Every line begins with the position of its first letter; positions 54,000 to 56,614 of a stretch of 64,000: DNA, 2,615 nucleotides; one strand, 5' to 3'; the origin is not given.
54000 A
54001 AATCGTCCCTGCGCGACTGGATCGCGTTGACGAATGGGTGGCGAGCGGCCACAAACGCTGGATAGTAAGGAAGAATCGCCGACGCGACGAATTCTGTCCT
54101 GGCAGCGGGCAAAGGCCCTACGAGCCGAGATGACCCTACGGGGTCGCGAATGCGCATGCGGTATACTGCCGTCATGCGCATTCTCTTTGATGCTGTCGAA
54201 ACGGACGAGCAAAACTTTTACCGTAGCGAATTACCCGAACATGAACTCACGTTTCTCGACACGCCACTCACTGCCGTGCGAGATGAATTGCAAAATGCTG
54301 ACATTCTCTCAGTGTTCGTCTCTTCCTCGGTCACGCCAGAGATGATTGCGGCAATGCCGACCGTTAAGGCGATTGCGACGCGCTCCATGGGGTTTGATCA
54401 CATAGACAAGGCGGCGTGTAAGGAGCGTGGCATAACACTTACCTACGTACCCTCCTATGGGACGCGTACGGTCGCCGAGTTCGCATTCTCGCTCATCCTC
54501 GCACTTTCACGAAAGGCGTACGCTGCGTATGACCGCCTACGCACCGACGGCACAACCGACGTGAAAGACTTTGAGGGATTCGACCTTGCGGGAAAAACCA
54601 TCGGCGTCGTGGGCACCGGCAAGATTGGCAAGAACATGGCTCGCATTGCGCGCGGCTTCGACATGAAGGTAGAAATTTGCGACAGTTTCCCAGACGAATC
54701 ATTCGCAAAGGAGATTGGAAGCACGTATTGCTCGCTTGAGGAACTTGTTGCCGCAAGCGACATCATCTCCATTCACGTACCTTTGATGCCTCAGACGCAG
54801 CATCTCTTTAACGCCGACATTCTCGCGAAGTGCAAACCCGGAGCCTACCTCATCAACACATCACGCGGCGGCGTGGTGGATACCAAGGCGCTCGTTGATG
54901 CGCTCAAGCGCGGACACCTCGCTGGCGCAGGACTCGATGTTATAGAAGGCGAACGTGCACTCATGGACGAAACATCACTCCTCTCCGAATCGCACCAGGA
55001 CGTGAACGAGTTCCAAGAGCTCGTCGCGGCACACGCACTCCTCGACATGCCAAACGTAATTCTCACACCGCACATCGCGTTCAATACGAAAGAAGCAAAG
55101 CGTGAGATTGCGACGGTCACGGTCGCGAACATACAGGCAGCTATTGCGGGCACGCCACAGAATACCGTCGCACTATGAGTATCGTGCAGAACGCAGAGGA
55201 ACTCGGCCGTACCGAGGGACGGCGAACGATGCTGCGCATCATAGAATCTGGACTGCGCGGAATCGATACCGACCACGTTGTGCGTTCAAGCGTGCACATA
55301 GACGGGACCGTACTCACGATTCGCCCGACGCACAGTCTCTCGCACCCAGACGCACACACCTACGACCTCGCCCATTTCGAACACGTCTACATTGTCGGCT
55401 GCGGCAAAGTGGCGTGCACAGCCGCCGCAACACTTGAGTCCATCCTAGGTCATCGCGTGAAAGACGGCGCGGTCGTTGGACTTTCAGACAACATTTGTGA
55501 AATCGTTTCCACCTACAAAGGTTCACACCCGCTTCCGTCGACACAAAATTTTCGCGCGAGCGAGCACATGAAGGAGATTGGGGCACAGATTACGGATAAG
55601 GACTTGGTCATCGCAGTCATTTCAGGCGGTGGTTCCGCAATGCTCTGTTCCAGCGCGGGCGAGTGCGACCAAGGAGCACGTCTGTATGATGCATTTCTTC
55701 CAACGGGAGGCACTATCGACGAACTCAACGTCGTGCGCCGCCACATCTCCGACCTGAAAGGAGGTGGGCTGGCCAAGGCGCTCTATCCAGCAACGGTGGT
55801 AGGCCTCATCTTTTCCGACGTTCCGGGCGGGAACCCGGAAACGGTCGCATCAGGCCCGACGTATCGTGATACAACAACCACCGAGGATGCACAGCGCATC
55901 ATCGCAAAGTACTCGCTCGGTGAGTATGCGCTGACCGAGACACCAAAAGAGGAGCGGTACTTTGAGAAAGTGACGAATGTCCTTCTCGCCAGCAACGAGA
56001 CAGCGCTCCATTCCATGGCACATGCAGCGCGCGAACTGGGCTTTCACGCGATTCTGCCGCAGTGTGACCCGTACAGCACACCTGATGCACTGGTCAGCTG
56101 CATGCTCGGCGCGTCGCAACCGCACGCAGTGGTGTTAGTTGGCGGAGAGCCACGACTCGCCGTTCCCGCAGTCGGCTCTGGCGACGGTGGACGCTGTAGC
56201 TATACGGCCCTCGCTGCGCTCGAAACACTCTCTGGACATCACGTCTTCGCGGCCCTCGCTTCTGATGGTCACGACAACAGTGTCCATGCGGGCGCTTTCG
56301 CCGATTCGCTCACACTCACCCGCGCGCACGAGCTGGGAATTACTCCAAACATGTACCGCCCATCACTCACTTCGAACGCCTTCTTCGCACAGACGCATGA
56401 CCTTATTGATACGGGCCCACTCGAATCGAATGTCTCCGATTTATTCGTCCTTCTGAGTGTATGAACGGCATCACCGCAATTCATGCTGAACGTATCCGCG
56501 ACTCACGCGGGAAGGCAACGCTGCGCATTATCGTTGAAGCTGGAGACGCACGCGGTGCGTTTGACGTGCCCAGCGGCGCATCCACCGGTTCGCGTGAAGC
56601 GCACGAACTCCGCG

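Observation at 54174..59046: Overlapping-gene operon converting hydroxypyruvate/glycerate to pyruvate, beside an archaeal-type cupin PGI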

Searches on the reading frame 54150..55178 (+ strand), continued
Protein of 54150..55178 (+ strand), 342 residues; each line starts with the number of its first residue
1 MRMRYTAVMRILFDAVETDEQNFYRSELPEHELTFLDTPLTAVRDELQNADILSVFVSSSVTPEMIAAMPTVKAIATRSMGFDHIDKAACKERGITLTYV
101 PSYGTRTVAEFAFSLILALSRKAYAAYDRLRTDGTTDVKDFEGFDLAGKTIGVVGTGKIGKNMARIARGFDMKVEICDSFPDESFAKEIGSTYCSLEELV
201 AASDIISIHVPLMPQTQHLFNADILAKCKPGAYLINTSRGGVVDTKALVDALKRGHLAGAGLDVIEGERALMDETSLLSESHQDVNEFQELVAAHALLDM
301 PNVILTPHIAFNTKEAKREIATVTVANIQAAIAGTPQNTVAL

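Call 64: find_encoding_contigs(protein=P0292, flank=6000, max_places=1)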
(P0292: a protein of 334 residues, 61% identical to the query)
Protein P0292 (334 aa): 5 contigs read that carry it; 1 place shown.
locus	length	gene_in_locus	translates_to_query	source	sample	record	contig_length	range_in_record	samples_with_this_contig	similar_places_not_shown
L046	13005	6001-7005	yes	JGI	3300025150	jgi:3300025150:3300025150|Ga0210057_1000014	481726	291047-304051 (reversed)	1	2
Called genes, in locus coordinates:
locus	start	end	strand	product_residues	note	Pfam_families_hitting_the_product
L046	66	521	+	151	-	PF02381:MraZ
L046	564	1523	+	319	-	PF01795:Methyltransf_5, PF13847:Methyltransf_31 (faint), PF06962:rRNA_methylase (faint)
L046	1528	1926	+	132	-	-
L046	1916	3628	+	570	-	PF00905:Transpeptidase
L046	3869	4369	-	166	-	-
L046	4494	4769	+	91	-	-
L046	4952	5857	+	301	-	PF17773:UPF0176_N, PF00581:Rhodanese, PF12368:Rhodanese_C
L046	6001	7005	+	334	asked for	PF00389:2-Hacid_dh, PF02826:2-Hacid_dh_C, PF03446:NAD_binding_2 (weak)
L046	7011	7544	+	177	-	PF02245:Pur_DNA_glyco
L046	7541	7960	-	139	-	-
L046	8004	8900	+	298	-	PF00294:PfkB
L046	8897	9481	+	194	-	-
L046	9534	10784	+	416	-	PF05221:AdoHcyase, PF00670:AdoHcyase_NAD, PF02826:2-Hacid_dh_C, PF07991:KARI_N (faint)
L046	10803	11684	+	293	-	PF00561:Abhydrolase_1 (weak), PF12146:Hydrolase_4, PF12697:Abhydrolase_6, PF08538:DUF1749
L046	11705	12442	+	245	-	PF00119:ATP-synt_A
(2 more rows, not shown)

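Call 65: find_encoding_contigs(protein=P0313, flank=6000, max_places=1)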
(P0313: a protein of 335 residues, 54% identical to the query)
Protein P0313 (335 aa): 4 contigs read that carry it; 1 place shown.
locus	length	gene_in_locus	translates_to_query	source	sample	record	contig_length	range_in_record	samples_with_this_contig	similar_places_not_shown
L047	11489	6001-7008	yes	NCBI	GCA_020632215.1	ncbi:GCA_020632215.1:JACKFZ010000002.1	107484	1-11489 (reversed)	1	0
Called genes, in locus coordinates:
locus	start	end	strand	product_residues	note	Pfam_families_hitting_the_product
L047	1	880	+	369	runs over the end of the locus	PF07907:YibE_F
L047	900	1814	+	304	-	PF00892:EamA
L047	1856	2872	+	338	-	PF00704:Glyco_hydro_18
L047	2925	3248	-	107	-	-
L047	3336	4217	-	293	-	PF17773:UPF0176_N, PF00581:Rhodanese, PF12368:Rhodanese_C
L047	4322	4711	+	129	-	PF02452:PemK_toxin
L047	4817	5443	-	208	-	-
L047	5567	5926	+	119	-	-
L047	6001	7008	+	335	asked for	PF00389:2-Hacid_dh, PF01262:AlaDh_PNT_C (faint), PF02826:2-Hacid_dh_C, PF00670:AdoHcyase_NAD (weak), PF07991:KARI_N (faint), PF03446:NAD_binding_2 (weak)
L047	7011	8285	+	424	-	PF13660:DUF4147, PF05161:MOFRL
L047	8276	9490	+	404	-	PF03952:Enolase_N, PF00113:Enolase_C, PF13378:MR_MLE_C (weak)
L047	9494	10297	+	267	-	PF00224:PK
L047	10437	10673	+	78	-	-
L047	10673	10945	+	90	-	PF05016:ParE_toxin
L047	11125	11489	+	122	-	?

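Call 66: find_encoding_contigs(protein=P0316, flank=6000, max_places=1)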
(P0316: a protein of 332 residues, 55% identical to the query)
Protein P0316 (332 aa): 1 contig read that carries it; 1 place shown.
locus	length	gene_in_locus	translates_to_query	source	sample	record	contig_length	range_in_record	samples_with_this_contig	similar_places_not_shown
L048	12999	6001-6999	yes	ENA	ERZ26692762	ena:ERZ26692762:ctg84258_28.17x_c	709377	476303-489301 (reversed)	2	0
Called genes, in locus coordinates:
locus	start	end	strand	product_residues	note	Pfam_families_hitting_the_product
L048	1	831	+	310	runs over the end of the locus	PF05721:PhyH (faint)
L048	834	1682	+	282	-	PF01501:Glyco_transf_8 (weak)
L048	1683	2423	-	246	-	PF00294:PfkB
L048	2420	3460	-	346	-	PF02779:Transket_pyr, PF02780:Transketolase_C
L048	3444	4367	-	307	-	PF00676:E1_dh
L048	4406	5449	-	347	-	PF08240:ADH_N, PF00107:ADH_zinc_N, PF13602:ADH_zinc_N_2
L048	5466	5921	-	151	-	PF01467:CTP_transf_like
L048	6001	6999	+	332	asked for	PF00389:2-Hacid_dh, PF02826:2-Hacid_dh_C, PF03446:NAD_binding_2 (weak)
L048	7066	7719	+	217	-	PF00293:NUDIX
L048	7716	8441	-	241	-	PF01075:Glyco_transf_9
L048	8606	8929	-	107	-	-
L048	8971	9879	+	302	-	PF01073:3Beta_HSD, PF01370:Epimerase, PF02719:Polysacc_synt_2 (faint), PF04321:RmlD_sub_bind, PF07993:NAD_binding_4 (faint), PF16363:GDP_Man_Dehyd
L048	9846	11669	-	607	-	-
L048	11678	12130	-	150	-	PF04138:GtrA_DPMS_TM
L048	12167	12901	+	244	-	PF00535:Glycos_transf_2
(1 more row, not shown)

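Call 67: find_encoding_contigs(protein=P0325, flank=6000, max_places=1)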
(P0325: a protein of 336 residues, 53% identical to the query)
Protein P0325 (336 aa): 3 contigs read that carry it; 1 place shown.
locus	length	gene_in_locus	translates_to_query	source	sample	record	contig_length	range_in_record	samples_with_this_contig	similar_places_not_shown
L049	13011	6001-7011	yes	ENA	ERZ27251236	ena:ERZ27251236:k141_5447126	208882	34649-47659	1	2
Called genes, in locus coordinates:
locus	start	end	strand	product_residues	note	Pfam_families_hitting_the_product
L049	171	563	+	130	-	PF06146:PsiE (weak)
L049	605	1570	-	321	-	PF01595:CNNM, PF00571:CBS (faint)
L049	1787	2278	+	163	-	-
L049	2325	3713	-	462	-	PF01134:GIDA (faint), PF01262:AlaDh_PNT_C (faint), PF07992:Pyr_redox_2, PF13738:Pyr_redox_3, PF00070:Pyr_redox, PF02852:Pyr_redox_dim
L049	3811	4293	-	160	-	-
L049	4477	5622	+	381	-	-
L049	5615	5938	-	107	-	PF01035:DNA_binding_1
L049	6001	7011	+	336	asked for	PF00389:2-Hacid_dh, PF02826:2-Hacid_dh_C, PF03446:NAD_binding_2 (faint)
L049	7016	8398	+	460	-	PF02878:PGM_PMM_I, PF02879:PGM_PMM_II, PF02880:PGM_PMM_III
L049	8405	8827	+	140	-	PF09834:DUF2061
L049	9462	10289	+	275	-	PF00188:CAP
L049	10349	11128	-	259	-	PF13529:Peptidase_C39_2, PF03412:Peptidase_C39 (faint)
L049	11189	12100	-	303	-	PF08239:SH3_3, PF03734:YkuD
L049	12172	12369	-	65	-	-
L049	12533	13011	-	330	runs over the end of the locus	-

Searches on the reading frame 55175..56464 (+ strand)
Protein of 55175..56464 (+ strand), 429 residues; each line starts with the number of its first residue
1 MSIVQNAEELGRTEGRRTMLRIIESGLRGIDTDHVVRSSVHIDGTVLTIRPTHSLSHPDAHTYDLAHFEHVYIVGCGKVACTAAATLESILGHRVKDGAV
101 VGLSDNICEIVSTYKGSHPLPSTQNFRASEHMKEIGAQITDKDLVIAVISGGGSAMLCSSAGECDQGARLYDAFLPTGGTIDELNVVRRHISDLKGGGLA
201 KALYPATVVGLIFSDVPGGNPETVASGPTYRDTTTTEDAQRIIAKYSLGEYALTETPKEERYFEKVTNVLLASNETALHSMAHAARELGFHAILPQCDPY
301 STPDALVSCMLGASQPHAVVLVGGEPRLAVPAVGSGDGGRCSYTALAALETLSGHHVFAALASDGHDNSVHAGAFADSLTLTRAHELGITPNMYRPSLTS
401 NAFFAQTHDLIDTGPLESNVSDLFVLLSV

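Call 3: search_protein_families(library=pfam, proteins=[window:55175-56464:+], max_evalue=0.01)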
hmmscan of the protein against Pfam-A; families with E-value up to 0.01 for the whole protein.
window:55175-56464:+ (429 aa): 2 families
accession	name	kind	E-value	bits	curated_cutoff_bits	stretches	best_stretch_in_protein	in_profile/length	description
PF13660.11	DUF4147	-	2e-55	188.2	23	1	19-250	2-224/234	Domain of unknown function (DUF4147)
PF05161.18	MOFRL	-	7.8e-17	61.8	28.3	1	319-422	2-106/106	MOFRL family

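Call 4: search_protein_families(library=ncbifam, proteins=[window:55175-56464:+], max_evalue=0.01)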
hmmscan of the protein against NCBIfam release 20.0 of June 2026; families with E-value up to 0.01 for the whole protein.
window:55175-56464:+ (429 aa): 2 families
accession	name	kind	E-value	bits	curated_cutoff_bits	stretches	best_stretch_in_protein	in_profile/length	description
NF041176.1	GlyK_Thmprot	equivalog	9.7e-45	153.5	550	1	68-427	34-395/397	glycerate 2-kinase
NF040791.1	gly_kin_Thpl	equivalog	2.5e-35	122.5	670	1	42-425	21-409/410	glycerate 2-kinase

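Call 27: search_solved_structures(query=window:55175-56464:+, max_evalue=0.00001, show_alignments=1)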
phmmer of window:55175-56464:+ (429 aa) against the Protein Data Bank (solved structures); distinct sequences matched with E-value up to 0.00001: 2.
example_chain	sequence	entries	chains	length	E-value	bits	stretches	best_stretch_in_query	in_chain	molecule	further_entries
2b8n_A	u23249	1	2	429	1.6e-40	142.8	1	65-427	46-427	glycerate kinase, putative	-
1x3l_A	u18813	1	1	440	7.2e-37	130.7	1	70-426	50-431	hypothetical protein PH0495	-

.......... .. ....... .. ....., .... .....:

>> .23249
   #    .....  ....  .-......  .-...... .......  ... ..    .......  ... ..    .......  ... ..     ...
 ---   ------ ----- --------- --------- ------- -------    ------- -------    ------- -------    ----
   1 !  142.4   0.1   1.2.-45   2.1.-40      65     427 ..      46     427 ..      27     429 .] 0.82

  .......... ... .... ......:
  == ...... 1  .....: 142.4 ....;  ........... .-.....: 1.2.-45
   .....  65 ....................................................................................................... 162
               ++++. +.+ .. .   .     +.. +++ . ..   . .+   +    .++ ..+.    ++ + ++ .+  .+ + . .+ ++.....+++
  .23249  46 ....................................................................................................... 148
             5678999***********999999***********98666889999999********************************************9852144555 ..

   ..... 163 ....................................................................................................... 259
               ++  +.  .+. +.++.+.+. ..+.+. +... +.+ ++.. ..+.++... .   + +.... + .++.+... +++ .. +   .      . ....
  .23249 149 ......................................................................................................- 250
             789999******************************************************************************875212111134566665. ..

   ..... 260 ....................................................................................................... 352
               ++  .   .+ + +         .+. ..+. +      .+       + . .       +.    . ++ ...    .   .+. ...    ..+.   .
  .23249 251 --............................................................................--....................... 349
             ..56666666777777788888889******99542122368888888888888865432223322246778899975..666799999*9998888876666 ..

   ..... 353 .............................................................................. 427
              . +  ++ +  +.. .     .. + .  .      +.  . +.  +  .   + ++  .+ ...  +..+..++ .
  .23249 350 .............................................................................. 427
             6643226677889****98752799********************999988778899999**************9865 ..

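Call 52: find_related_loci(query=window:55175-56464:+, collection=metagenome_contigs, flank=6000)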
Query window:55175-56464:+ (429 aa) in metagenome_contigs; peptide patterns used: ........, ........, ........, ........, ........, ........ (x = any residue, [..] = any of these).
233 stretches matched a pattern; 3 encode a relative of the query (tblastn E <= 1e-3); 3 distinct loci.
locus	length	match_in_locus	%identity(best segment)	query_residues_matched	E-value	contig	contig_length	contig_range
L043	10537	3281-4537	51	1-428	3e-139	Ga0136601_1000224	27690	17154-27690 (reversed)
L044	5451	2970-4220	44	4-428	6e-109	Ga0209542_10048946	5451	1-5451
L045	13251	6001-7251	45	4-428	5e-107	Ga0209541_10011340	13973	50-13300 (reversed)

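Call 62: search_protein_families(library=pfam, proteins=[L045:8452-10842:+, L043:3281-5749:+, L043:609-1619:+, L043:1627-2226:+, L043:6867-7772:+, L043:7838-9697:+, L045:2492-4402:+, L045:11236-11718:+, L045:11783-12415:+, L045:4568-4954:+], max_evalue=0.0001)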
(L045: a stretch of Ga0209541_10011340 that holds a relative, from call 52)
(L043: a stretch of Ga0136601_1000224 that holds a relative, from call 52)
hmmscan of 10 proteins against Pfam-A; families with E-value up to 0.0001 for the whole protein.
L045:8452-10842:+ (796 aa): 3 families
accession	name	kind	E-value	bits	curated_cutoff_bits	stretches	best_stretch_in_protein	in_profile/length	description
PF01326.24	PPDK_N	-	3.9e-119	398.2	27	1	18-351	2-324/328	Pyruvate phosphate dikinase, AMP/ATP-binding domain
PF02896.24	PEP-utilizers_C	-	3.2e-60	204.2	22.8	1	483-792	18-290/293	PEP-utilising enzyme, PEP-binding domain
PF00391.29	PEP-utilizers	-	4.3e-27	94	23.1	1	387-458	1-72/72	PEP-utilising enzyme, mobile domain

L043:3281-5749:+ (822 aa): 5 families
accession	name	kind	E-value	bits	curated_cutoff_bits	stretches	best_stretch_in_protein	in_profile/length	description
PF13660.11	DUF4147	-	2.6e-58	197.7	23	1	19-240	2-223/234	Domain of unknown function (DUF4147)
PF00113.28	Enolase_C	-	4.4e-56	190.8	21.5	1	559-817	5-274/296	Enolase, C-terminal TIM barrel domain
PF03952.21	Enolase_N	-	6.9e-26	91.4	35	1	429-546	2-131/131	Enolase, N-terminal domain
PF05161.18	MOFRL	-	3.5e-22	79.1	28.3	1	310-413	2-106/106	MOFRL family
PF13378.12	MR_MLE_C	-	4.1e-07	30.4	29.4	1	604-777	6-153/219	Enolase C-terminal domain-like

L043:609-1619:+ (336 aa): 1 family
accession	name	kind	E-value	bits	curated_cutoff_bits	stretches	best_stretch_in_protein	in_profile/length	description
PF10648.15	Gmad2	-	3.3e-11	43.8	25.7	1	231-312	2-75/86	Immunoglobulin-like domain of bacterial spore germination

L043:1627-2226:+ (199 aa): 0 families

L043:6867-7772:+ (301 aa): 3 families
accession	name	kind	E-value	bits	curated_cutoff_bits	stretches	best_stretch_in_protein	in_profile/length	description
PF13624.11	SurA_N_3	-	2.5e-15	57.1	27.2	1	60-224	12-159/162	SurA-like N-terminal domain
PF13623.11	SurA_N_2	-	5.7e-09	36.4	28.5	1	109-191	40-122/145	SurA-like N-terminal domain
PF09312.16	SurA_N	-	9.8e-07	29.4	30.8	1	110-223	3-114/118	SurA N-terminal domain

L043:7838-9697:+ (619 aa): 7 families
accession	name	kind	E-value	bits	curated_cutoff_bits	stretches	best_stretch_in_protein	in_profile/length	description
PF00009.33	GTP_EFTU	-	3.5e-53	180.5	26.5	1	31-216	2-186/188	Elongation factor Tu GTP binding domain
PF21018.2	BipA_C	-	5.5e-37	126.3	23.8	1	505-612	2-109/110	TypA/BipA C-terminal domain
PF00679.30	EFG_C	-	9e-18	64.5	27.9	1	417-502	2-88/89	Elongation factor G C-terminus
PF03144.31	GTP_EFTU_D2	-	1.3e-11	45.2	30.3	1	242-312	1-73/73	Elongation factor Tu domain 2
PF22042.2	EF-G_D2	-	2.1e-10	41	27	1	229-313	3-83/84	Elongation factor G domain 2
PF01926.29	MMR_HSR1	-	8.6e-08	32.7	21.9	1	35-151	2-113/113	50S ribosome-binding GTPase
PF02421.24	FeoB_N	-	5.5e-05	23.2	27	0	74-165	31-128/156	Ferrous iron transport protein B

L045:2492-4402:+ (636 aa): 6 families
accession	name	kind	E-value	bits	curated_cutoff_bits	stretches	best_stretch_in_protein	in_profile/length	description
PF00009.33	GTP_EFTU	-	3.3e-52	177.2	26.5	1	21-206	1-188/188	Elongation factor Tu GTP binding domain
PF06421.17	LepA_C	-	1.1e-30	106.3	29.7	1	523-632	3-106/107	GTP-binding protein LepA C-terminus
PF00679.30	EFG_C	-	4.9e-15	55.8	27.9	1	432-516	2-85/89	Elongation factor G C-terminus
PF03144.31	GTP_EFTU_D2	-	9.1e-08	32.9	30.3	1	239-309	1-73/73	Elongation factor Tu domain 2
PF14492.12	EFG_III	-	3.1e-07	30.8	27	1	324-398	2-73/75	Elongation Factor G, domain III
PF22042.2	EF-G_D2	-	9e-05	22.9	27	0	225-265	2-42/84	Elongation factor G domain 2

L045:11236-11718:+ (160 aa): 0 families

L045:11783-12415:+ (210 aa): 0 families

L045:4568-4954:+ (128 aa): 0 families
